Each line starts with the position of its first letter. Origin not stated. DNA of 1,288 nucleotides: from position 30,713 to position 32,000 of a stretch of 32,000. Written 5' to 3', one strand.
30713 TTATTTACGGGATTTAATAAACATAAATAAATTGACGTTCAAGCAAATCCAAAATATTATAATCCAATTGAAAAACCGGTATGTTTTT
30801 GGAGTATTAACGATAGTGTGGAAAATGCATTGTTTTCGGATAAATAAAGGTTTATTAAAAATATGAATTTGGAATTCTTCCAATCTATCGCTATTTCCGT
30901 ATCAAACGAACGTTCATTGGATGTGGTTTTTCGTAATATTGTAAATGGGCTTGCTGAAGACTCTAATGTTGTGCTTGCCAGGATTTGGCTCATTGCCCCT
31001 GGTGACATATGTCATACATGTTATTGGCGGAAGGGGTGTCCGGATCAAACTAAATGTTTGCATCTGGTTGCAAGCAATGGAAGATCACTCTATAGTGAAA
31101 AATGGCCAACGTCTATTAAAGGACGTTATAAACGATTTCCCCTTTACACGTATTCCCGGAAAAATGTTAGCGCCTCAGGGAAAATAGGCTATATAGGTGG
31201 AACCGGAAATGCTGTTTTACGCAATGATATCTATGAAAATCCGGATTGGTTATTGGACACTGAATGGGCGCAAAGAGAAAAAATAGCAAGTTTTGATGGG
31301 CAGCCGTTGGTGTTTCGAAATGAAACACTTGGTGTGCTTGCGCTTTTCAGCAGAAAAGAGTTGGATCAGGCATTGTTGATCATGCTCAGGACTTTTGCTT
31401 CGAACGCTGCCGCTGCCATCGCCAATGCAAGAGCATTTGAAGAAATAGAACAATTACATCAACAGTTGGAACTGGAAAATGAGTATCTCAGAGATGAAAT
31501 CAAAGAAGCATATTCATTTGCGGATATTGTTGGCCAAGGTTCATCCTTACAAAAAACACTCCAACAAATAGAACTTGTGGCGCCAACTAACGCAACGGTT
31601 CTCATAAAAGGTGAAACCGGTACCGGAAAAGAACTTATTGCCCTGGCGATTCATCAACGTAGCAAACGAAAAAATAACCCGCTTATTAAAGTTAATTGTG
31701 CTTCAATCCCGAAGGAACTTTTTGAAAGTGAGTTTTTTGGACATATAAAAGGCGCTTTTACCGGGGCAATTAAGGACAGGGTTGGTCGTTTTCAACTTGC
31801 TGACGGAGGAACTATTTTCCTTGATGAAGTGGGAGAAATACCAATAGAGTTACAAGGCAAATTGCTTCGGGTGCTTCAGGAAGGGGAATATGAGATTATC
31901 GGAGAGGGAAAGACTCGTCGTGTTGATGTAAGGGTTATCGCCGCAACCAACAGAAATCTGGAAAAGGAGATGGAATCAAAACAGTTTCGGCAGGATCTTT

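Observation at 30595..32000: GAF-AAA+ sigma-54 activator with a 4-Cys insertion in the sensor domain, divergent from the octahaem gene, plus a candidate -24/-12 promoter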

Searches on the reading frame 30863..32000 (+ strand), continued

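Call 56: find_encoding_contigs(protein=P0053, flank=6000, max_places=1)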
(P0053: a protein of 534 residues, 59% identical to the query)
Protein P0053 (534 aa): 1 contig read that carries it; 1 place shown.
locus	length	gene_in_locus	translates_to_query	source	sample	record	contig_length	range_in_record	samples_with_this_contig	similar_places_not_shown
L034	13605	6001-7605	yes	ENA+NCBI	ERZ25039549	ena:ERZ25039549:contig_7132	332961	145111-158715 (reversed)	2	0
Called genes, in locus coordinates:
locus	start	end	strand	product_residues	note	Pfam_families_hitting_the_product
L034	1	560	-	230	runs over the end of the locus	PF07355:GRDB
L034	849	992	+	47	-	-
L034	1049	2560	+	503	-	PF01134:GIDA (faint), PF03486:HI0933_like (faint), PF07992:Pyr_redox_2, PF13450:NAD_binding_8 (faint), PF13738:Pyr_redox_3 (faint), PF00070:Pyr_redox, PF02852:Pyr_redox_dim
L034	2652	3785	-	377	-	PF13414:TPR_11 (faint)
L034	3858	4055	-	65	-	-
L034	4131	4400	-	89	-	-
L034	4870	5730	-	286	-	PF01370:Epimerase (faint), PF05368:NmrA (faint), PF13460:NAD_binding_10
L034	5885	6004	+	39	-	-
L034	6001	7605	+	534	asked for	PF13185:GAF_2, PF01590:GAF, PF00158:Sigma54_activat, PF14532:Sigma54_activ_2, PF00004:AAA (weak), PF07728:AAA_5, PF25601:AAA_lid_14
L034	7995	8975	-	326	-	PF01007:IRK, PF07885:Ion_trans_2, PF17655:IRK_C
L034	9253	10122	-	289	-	PF00821:PEPCK_GTP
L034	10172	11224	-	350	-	PF17297:PEPCK_N, PF00821:PEPCK_GTP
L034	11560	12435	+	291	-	PF21088:MS_channel_1st, PF00924:MS_channel_2nd, PF21082:MS_channel_3rd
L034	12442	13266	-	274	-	PF08379:Bact_transglu_N, PF01841:Transglut_core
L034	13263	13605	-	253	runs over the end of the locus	PF00227:Proteasome (weak)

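Call 57: find_encoding_contigs(protein=P0087, flank=6000, max_places=1)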
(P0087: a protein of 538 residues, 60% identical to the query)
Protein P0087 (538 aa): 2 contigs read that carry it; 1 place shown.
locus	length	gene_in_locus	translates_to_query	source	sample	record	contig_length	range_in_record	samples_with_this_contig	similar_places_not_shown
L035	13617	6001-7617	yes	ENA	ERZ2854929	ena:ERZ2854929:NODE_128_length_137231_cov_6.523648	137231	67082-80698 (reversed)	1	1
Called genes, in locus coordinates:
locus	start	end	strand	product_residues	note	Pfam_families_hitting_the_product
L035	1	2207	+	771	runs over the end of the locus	PF00708:Acylphosphatase, PF07503:zf-HYPF, PF01300:Sua5_yciO_yrdC, PF17788:HypF_C, PF22521:HypF_C_2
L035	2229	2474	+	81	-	PF01455:HupF_HypC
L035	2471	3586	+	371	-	PF01924:HypD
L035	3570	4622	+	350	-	PF00586:AIRS, PF02769:AIRS_C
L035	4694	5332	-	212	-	PF01243:PNPOx_N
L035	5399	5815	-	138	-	PF07080:DUF1348, PF12680:SnoaL_2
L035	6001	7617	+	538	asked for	PF13185:GAF_2, PF01590:GAF, PF00158:Sigma54_activat, PF14532:Sigma54_activ_2, PF00004:AAA (weak), PF07728:AAA_5, PF25601:AAA_lid_14, PF02954:HTH_8 (faint)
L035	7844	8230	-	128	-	PF01850:PIN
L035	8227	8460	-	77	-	PF02604:PhdYeFM_antitox (weak), PF10047:DUF2281 (weak)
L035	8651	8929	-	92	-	PF01155:HypA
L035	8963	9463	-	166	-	PF01750:HycI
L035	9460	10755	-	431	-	PF00374:NiFeSe_Hases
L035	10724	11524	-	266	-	PF01058:Oxidored_q6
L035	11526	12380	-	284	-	PF00175:NAD_binding_1, PF10418:DHODB_Fe-S_bind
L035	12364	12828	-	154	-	PF00027:cNMP_binding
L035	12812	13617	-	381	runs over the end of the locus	PF12838:Fer4_7 (faint), PF13534:Fer4_17 (faint), PF13746:Fer4_18 (faint), PF12797:Fer4_2 (faint), PF12837:Fer4_6 (faint), PF25160:LdpA_Fe-S-bd (faint), PF13183:Fer4_8 (weak), PF17179:Fer4_22, +1 more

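Call 69: search_protein_families(library=pfam, proteins=[P0001], max_evalue=1)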
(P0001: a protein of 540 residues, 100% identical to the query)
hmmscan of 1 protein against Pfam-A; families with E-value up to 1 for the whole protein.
P0001 (540 aa): 16 families
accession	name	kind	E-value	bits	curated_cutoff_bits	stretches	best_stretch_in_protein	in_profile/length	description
PF00158.32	Sigma54_activat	-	3.8e-70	235.4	20.2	1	222-388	1-167/168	Sigma-54 interaction domain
PF25601.1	AAA_lid_14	-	2.8e-21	75.5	27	1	394-461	1-68/87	AAA+ ATPase lid domain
PF14532.12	Sigma54_activ_2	-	3.8e-20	73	25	1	223-393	1-138/138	Sigma-54 interaction domain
PF07728.20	AAA_5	-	8.1e-09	36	22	1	246-373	2-133/139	AAA domain (dynein-related subfamily)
PF13185.12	GAF_2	-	5.8e-06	27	28.6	1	114-187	63-136/136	GAF domain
PF00004.35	AAA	-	2.6e-05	25.1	21.2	1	246-368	1-116/131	ATPase family associated with various cellular activities (AAA)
PF01590.32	GAF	-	9.4e-05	23.4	22.4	1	104-186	52-133/133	GAF domain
PF02954.25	HTH_8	-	0.00013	22.1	22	1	493-536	2-42/42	Bacterial regulatory protein, Fis family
PF07724.20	AAA_2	-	0.00024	21.6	27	1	244-375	4-136/166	AAA domain (Cdc48 subfamily)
PF01078.27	Mg_chelatase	-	0.0026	17.6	20.3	1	220-363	3-157/207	Magnesium chelatase, subunit ChlI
PF13492.12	GAF_3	-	0.0075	17.1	27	1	148-188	87-129/129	GAF domain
PF06068.19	TIP49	-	0.022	14.4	23.8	1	220-280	24-86/347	TIP49 P-loop domain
PF04851.21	ResIII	-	0.028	14.8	22.5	1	227-271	10-51/164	Type III restriction enzyme, res subunit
PF12775.13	AAA_7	-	0.15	12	25.8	1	231-280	21-70/181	P-loop containing dynein motor region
PF09848.15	SLFN-g3_helicase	-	0.2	11.4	24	1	244-268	2-28/354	Schlafen group 3, DNA/RNA helicase domain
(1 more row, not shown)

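Call 92: search_protein_families(library=pfam, proteins=[L021:3358-3903:-, L021:3968-4873:-, L021:7604-9082:+, L035:4694-5332:-, L035:5399-5815:-, L034:4870-5730:-], max_evalue=0.001)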
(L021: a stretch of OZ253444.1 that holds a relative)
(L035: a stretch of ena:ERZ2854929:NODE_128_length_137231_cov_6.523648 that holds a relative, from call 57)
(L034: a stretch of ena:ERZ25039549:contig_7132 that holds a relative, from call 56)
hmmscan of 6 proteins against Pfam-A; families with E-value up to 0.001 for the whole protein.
L021:3358-3903:- (181 aa): 1 family
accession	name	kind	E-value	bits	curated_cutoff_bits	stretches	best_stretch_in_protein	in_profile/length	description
PF01243.27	PNPOx_N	-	4.2e-15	56.6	28.1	1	40-143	1-88/120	Pyridoxamine 5'-phosphate oxidase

L021:3968-4873:- (301 aa): 3 families
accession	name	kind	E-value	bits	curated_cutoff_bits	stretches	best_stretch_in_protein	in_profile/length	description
PF00561.26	Abhydrolase_1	-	1.8e-31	110.1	25.8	1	31-275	1-244/245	alpha/beta hydrolase fold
PF12697.13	Abhydrolase_6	-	6.6e-15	56.8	26.3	1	33-280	1-215/217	Alpha/beta hydrolase family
PF12146.15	Hydrolase_4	-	1.4e-06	28.2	27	1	32-134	6-111/239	Serine aminopeptidase, S33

L021:7604-9082:+ (492 aa): 2 families
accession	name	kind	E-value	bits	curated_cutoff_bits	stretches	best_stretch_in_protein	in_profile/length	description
PF00144.29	Beta-lactamase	-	5.1e-14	52.6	27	1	71-291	19-256/329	Beta-lactamase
PF13810.12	DUF4185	-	3.2e-06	27.1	39.5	1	274-397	126-241/309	Domain of unknown function (DUF4185)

L035:4694-5332:- (212 aa): 1 family
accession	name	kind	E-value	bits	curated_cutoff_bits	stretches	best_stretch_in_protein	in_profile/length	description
PF01243.27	PNPOx_N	-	2.1e-12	47.9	28.1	1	43-164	2-118/120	Pyridoxamine 5'-phosphate oxidase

L035:5399-5815:- (138 aa): 2 families
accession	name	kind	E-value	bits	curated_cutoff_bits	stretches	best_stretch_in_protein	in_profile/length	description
PF07080.17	DUF1348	-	4e-63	211.6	22.1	1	9-137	1-129/130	Protein of unknown function (DUF1348)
PF12680.13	SnoaL_2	-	5.4e-10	40.2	27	1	25-119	6-100/102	SnoaL-like domain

L034:4870-5730:- (286 aa): 3 families
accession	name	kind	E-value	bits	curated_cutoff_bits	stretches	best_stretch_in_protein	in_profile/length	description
PF13460.12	NAD_binding_10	-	4.4e-14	53.2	27.2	1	20-179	1-183/184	NAD(P)H-binding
PF05368.20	NmrA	-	1.7e-10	41.4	27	1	116-238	131-259/298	NmrA-like family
PF01370.27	Epimerase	-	1.3e-06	28.4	20.9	0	16-50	1-35/240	NAD dependent epimerase/dehydratase family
